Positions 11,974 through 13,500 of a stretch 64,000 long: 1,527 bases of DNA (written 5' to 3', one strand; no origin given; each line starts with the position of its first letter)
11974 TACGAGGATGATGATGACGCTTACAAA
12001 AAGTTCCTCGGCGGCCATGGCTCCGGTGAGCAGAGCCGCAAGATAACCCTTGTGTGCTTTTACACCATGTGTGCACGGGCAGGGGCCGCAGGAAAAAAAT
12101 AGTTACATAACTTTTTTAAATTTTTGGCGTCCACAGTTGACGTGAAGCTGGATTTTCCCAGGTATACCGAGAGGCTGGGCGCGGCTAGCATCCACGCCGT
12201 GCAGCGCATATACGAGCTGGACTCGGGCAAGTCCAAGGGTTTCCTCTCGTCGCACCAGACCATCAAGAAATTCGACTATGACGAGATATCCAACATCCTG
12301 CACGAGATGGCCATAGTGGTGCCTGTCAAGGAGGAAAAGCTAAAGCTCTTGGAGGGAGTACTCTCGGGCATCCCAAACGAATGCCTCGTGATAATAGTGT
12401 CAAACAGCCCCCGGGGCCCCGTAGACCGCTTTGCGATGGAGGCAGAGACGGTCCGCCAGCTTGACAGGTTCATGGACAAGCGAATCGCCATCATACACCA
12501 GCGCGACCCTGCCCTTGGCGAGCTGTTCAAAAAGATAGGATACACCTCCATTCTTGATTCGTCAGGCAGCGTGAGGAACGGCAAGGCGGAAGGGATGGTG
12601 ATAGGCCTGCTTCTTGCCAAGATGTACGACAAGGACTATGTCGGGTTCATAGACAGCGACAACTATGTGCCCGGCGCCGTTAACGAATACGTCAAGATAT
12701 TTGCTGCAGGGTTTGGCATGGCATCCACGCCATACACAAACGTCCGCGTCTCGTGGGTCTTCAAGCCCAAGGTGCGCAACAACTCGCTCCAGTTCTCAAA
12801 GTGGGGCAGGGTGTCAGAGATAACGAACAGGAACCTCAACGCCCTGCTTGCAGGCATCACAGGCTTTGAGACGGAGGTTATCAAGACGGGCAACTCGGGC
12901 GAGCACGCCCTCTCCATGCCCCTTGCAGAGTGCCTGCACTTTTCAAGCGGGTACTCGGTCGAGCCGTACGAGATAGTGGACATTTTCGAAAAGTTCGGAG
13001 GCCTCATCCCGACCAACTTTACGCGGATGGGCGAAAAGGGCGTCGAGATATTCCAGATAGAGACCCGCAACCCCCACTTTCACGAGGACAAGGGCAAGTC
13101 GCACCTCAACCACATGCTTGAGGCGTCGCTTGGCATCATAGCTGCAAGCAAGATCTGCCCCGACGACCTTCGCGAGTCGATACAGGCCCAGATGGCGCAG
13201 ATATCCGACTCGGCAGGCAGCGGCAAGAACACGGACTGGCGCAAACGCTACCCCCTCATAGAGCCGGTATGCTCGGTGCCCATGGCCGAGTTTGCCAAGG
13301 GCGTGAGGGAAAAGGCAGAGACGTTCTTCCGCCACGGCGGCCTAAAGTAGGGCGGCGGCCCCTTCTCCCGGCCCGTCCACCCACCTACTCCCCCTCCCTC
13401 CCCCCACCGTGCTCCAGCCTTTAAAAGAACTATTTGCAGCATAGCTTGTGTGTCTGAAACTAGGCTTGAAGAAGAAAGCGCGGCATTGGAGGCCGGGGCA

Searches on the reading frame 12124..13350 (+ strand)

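Call 61: search_protein_families(library=pfam, proteins=[window:12124-13350:+], max_evalue=0.00001)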
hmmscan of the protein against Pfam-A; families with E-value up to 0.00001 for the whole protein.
window:12124-13350:+ (408 aa): 1 family
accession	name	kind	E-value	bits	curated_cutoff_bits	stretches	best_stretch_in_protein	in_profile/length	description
PF09488.16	Osmo_MPGsynth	-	1.1e-152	508.7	27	1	12-392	2-379/381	Mannosyl-3-phosphoglycerate synthase (osmo_MPGsynth)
